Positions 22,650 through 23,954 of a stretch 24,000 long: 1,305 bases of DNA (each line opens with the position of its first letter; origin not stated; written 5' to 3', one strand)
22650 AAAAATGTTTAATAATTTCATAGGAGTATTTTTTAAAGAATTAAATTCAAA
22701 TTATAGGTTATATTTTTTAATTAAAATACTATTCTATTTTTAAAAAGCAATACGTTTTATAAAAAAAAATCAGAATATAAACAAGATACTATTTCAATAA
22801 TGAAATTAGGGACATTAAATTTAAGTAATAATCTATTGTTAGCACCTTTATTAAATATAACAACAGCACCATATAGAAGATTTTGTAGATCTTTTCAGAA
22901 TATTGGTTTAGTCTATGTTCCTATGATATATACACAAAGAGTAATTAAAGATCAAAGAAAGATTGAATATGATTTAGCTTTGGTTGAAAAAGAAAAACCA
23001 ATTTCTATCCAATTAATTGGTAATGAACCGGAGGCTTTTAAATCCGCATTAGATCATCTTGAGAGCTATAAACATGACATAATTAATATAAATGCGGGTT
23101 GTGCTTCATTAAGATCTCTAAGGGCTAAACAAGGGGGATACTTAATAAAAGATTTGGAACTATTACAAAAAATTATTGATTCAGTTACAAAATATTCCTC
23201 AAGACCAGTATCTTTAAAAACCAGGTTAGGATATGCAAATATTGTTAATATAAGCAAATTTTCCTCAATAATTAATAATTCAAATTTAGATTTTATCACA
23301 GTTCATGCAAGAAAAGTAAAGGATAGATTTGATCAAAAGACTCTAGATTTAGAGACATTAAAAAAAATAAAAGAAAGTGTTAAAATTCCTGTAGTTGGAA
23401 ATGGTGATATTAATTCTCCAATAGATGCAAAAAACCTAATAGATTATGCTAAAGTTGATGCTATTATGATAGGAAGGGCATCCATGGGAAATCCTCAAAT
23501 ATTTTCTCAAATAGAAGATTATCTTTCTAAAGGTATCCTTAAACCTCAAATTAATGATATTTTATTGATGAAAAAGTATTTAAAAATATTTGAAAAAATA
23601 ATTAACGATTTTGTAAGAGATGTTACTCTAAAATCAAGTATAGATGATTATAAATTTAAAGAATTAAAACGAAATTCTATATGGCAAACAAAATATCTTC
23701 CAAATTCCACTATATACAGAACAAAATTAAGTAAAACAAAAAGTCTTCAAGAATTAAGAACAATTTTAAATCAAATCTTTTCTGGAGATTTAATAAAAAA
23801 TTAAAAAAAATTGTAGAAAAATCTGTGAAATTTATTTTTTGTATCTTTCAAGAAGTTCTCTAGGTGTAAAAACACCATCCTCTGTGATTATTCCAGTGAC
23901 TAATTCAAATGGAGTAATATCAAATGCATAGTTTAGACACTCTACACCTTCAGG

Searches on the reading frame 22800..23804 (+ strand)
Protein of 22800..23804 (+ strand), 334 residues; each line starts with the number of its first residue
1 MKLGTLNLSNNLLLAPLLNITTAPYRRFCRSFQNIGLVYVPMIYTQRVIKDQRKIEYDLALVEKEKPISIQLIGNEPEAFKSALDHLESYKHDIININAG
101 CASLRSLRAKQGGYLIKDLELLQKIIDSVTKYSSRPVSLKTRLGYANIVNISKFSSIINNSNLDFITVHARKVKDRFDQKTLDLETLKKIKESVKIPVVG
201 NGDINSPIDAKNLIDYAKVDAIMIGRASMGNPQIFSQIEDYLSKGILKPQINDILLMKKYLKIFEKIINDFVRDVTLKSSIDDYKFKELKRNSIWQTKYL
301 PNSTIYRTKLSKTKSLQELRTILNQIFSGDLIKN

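Call 9: search_protein_families(library=pfam, proteins=[window:22800-23804:+], max_evalue=0.01)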
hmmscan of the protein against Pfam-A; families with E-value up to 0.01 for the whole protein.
window:22800-23804:+ (334 aa): 4 families
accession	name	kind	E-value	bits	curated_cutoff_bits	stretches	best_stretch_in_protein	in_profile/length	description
PF01207.24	Dus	-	4.1e-53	180.9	20.4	1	13-319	1-298/311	Dihydrouridine synthase (Dus)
PF01180.27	DHO_dh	-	2.2e-06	27.5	27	1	32-242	71-287/291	Dihydroorotate dehydrogenase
PF00724.26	Oxidored_FMN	-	1.7e-05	24.7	27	1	158-242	255-339/342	NADH:flavin oxidoreductase / NADH oxidase family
PF00977.27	His_biosynth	-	0.0047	16.8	23.6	1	177-240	55-117/228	Histidine biosynthesis protein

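Call 13: find_encoding_contigs(protein=window:22800-23804:+, flank=10000, max_places=4)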
Protein window:22800-23804:+ (334 aa): 5 contigs read that carry it; 4 places shown.
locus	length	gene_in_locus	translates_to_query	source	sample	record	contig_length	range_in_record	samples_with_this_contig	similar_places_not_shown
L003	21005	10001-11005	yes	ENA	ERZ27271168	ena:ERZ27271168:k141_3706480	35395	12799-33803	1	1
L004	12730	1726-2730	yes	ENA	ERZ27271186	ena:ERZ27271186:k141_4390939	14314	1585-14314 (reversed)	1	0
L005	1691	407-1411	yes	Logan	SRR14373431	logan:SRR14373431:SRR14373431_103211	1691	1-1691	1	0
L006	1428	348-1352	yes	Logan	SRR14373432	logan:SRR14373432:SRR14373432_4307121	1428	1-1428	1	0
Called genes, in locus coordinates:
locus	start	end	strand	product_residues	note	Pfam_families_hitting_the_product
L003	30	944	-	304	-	PF17125:Methyltr_RsmF_N, PF22458:RsmF-B_ferredox (weak), PF01189:Methyltr_RsmB-F, PF13847:Methyltransf_31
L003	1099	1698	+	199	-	PF01928:CYTH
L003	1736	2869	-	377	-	PF00483:NTP_transferase, PF12804:NTP_transf_3 (weak), PF24894:Hexapep_GlmU (faint), PF25084:LbH_EIF2B, PF00132:Hexapep, PF25087:GMPPB_C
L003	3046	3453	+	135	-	-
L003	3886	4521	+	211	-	PF13483:Lactamase_B_3, PF12706:Lactamase_B_2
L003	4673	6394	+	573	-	PF00343:Phosphorylase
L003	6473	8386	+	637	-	PF00989:PAS (faint), PF08448:PAS_4 (faint), PF08447:PAS_3 (faint), PF27386:YonJ_N (faint), PF13426:PAS_9, PF13188:PAS_8 (weak), PF02518:HATPase_c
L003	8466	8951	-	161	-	-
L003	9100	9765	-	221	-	-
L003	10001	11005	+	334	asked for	PF01207:Dus, PF01180:DHO_dh (faint), PF00724:Oxidored_FMN (faint)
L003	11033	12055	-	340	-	PF01008:IF-2B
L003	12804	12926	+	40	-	-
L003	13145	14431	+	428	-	PF04055:Radical_SAM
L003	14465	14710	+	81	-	-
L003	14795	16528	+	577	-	PF03403:PAF-AH_p_II (faint), PF20434:BD-FAE (weak), PF22244:GCE_fung (weak), PF00561:Abhydrolase_1, PF12146:Hydrolase_4, PF12697:Abhydrolase_6 (weak), PF00326:Peptidase_S9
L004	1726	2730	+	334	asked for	PF01207:Dus, PF01180:DHO_dh (faint), PF00724:Oxidored_FMN (faint)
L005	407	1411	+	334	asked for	PF01207:Dus, PF01180:DHO_dh (faint), PF00724:Oxidored_FMN (faint)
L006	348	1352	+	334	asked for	PF01207:Dus, PF01180:DHO_dh (faint), PF00724:Oxidored_FMN (faint)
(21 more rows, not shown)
